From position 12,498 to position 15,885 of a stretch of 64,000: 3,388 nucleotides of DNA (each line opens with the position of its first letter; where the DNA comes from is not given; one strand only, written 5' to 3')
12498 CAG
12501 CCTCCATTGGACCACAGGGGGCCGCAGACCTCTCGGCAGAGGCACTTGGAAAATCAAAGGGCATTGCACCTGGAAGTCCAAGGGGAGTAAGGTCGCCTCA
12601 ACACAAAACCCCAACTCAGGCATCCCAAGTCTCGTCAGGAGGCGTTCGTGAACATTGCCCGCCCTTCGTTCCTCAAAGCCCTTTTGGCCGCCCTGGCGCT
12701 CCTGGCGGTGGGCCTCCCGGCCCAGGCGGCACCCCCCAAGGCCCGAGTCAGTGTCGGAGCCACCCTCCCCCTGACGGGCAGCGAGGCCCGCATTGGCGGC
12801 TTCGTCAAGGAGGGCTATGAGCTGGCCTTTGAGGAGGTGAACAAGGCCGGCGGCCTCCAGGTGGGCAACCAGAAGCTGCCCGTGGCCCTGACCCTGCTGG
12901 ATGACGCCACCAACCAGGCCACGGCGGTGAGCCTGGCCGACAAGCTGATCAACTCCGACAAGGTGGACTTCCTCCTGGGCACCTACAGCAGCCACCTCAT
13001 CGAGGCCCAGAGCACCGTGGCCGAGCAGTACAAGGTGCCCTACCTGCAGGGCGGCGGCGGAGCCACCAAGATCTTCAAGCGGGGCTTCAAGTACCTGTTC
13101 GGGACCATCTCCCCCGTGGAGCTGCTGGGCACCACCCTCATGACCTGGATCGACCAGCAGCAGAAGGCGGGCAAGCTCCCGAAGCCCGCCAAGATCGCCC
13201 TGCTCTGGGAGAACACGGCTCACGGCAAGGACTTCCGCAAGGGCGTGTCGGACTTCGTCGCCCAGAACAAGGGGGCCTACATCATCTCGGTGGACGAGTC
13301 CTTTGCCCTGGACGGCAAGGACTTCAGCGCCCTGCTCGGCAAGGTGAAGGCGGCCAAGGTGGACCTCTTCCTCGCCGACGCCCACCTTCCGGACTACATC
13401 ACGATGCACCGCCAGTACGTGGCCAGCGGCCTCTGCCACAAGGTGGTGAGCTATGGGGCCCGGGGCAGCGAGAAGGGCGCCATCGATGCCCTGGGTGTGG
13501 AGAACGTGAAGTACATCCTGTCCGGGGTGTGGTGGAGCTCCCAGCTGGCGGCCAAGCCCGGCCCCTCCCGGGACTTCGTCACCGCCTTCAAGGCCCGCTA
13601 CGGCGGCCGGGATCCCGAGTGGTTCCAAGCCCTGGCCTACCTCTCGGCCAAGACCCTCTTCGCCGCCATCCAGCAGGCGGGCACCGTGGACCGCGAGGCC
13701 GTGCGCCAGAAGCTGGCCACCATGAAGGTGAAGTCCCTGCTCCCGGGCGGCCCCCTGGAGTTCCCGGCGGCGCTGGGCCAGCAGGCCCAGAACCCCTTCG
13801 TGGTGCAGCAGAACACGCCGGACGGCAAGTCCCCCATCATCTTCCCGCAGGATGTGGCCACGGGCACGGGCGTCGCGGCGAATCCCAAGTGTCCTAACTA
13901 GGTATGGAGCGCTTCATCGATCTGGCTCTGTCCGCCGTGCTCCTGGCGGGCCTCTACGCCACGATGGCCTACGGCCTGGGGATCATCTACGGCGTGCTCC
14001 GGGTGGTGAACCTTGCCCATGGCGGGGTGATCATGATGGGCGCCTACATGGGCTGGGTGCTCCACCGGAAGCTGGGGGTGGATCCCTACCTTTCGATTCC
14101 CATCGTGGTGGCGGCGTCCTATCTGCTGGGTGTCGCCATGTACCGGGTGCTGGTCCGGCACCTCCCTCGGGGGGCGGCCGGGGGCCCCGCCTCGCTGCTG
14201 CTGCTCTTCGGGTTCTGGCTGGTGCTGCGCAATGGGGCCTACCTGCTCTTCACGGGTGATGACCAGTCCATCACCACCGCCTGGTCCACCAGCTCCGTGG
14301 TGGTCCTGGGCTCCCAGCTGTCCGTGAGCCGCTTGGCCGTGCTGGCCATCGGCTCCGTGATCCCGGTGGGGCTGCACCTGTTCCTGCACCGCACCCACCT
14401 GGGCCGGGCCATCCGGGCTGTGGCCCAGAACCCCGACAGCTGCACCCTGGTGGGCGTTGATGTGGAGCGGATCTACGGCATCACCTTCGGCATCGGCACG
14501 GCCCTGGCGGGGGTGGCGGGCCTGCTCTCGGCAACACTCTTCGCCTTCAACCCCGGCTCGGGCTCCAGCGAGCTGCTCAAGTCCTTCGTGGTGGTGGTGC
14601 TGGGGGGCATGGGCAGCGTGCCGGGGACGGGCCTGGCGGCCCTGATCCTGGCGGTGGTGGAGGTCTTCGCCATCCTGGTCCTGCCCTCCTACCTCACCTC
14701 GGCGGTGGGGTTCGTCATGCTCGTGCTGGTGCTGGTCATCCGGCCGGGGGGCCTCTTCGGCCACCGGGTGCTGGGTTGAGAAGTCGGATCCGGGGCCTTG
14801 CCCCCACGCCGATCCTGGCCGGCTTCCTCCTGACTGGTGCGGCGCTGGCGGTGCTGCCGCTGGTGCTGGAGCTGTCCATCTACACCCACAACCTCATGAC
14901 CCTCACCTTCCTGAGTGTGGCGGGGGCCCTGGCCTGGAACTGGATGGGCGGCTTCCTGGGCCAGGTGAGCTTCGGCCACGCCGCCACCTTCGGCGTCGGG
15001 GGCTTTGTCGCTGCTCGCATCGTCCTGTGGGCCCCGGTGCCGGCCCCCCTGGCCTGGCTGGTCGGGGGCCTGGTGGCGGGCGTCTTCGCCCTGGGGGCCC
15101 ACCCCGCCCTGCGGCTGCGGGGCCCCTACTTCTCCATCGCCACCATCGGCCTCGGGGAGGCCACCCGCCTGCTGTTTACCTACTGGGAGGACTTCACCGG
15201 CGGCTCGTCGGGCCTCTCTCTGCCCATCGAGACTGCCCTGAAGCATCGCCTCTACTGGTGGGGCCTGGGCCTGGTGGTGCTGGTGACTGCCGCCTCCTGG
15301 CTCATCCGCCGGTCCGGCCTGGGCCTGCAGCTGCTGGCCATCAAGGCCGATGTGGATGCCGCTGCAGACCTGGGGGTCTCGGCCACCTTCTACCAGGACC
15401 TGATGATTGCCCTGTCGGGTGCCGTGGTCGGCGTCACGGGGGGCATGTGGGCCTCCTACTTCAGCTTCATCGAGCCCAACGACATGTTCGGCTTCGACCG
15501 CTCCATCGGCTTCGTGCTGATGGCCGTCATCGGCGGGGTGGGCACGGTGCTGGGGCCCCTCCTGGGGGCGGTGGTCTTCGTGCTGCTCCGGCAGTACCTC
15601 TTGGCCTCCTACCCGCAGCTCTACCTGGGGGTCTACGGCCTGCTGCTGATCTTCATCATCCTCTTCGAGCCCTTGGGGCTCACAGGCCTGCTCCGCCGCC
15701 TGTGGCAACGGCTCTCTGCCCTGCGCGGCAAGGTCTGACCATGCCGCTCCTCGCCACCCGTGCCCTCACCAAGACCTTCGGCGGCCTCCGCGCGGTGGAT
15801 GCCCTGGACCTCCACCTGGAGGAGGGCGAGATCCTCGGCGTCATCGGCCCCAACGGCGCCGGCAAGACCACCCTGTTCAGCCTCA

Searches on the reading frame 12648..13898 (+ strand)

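Call 29: search_protein_families(library=pfam, proteins=[window:12648-13898:+], max_evalue=0.0001)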
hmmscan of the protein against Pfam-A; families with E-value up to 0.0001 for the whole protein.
window:12648-13898:+ (417 aa): 2 families
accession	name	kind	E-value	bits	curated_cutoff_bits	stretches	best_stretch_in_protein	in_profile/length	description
PF13458.12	Peripla_BP_6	-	4.4e-49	168.4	31.7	1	34-389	2-339/343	Periplasmic binding protein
PF13433.12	Peripla_BP_5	-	2.4e-15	56.9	27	2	199-399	152-346/363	Periplasmic binding protein domain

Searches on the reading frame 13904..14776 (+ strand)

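Call 29: search_protein_families(library=pfam, proteins=[window:13904-14776:+], max_evalue=0.0001)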
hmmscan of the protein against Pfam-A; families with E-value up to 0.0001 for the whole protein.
window:13904-14776:+ (291 aa): 1 family
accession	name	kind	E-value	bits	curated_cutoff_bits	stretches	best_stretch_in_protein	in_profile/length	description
PF02653.21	BPD_transp_2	-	9.3e-37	127.1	26.8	1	9-277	3-269/269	Branched-chain amino acid transport system / permease component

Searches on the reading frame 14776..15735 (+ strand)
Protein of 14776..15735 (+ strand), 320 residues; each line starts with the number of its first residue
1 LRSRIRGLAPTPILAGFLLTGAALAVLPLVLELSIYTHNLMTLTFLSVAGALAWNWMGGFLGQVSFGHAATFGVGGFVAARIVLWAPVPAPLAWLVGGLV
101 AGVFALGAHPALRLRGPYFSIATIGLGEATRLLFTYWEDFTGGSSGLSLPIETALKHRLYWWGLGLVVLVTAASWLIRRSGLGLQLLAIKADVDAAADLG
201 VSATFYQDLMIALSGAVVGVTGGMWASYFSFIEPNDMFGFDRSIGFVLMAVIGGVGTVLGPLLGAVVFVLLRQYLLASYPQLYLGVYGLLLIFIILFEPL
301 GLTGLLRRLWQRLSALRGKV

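Call 29: search_protein_families(library=pfam, proteins=[window:14776-15735:+], max_evalue=0.0001)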
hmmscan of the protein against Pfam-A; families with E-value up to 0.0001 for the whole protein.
window:14776-15735:+ (320 aa): 1 family
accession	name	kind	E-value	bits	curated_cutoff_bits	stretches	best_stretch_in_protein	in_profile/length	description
PF02653.21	BPD_transp_2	-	6.9e-28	98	26.8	1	38-294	3-268/269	Branched-chain amino acid transport system / permease component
